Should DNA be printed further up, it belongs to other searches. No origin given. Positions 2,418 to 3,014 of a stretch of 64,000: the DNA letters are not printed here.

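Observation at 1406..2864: Three-gene module beside tRNA-Ser: small winged-helix protein plus tandem duplicated 6-TM membrane proteins of unrecognised family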

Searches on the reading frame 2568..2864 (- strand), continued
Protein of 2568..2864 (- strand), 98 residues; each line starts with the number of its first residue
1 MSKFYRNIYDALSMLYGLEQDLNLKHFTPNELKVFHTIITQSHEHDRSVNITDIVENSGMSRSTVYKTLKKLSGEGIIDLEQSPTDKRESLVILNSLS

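Call 87: fold_search(model_id=the predicted structure, library=pdb)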
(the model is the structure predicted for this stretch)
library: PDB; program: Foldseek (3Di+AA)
matches with E <= 10: 1793; with E <= 0.001: 75
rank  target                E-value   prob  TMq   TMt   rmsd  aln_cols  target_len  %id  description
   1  9ff3                  3.1e-05  1.00  0.57  0.35   6.9        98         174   21  The structure of delta-ScoC, a global regulator protein from Geobacillus kaustophilus T-1 (released 2025-06-04)
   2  7dvr                  5.6e-05  1.00  0.62  0.43   6.9       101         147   20  Crystal structure of heme sensor protein PefR from Streptococcus agalactiae in complex with heme (released 2021-09-29)
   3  5hlg_B                9.5e-05  1.00  0.59  0.42   8.5       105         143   20  Structure of reduced AbfR bound to DNA (released 2017-01-25)
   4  8ylg_B                1.0e-04  1.00  0.63  0.40   5.7        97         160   20  Crystal structure of Burkholderia thailandensis MftR in complex with operator DNA (released 2024-11-13)
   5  3q5f_A                1.1e-04  1.00  0.60  0.44   6.8        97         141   15  Crystal structure of the Salmonella transcriptional regulator SlyA in complex with DNA (released 2011-05-04)
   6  7dvu                  1.2e-04  1.00  0.61  0.44   7.0       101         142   20  Crystal structure of heme sensor protein PefR in complex with heme and cyanide (released 2021-09-29)
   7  3q5f_B                1.3e-04  1.00  0.60  0.44   6.6        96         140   16  Crystal structure of the Salmonella transcriptional regulator SlyA in complex with DNA (released 2011-05-04)
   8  2fxa_B                1.4e-04  1.00  0.58  0.33   7.0        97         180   23  Structure of the Protease Production Regulatory Protein hpr from Bacillus subtilis. (released 2006-03-14)
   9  8ylg_A                1.6e-04  1.00  0.63  0.40   5.7        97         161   21  Crystal structure of Burkholderia thailandensis MftR in complex with operator DNA (released 2024-11-13)
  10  6pcp_A                1.7e-04  1.00  0.61  0.44   6.0        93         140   18  Mechanism for regulation of DNA binding of Bordetella bronchiseptica BpsR by 6-hydroxynicotinic acid (released 2019-11-06)
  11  4fht_A                1.9e-04  1.00  0.63  0.45   6.8        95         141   19  Crystal Structure of the PcaV transcriptional regulator from Streptomyces coelicolor in complex with its natural ligan (released 2013-04-24)
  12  6pco_A                1.9e-04  1.00  0.62  0.45   6.1        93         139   18  Mechanism for regulation of DNA binding of Bordetella bronchiseptica BpsR by 6-hydroxynicotinic acid (released 2019-11-06)
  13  7el3_B                1.9e-04  1.00  0.58  0.44   6.5        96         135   14  Crystal structure of HpaR-DNA complex from Acinetobacter baumannii (released 2022-01-19)
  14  5hlg_D                1.9e-04  1.00  0.59  0.43   6.4        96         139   22  Structure of reduced AbfR bound to DNA (released 2017-01-25)
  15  1s3j_A                2.0e-04  1.00  0.56  0.40   7.3       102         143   18  X-ray crystal structure of YusO protein from Bacillus subtilis (released 2004-04-13)
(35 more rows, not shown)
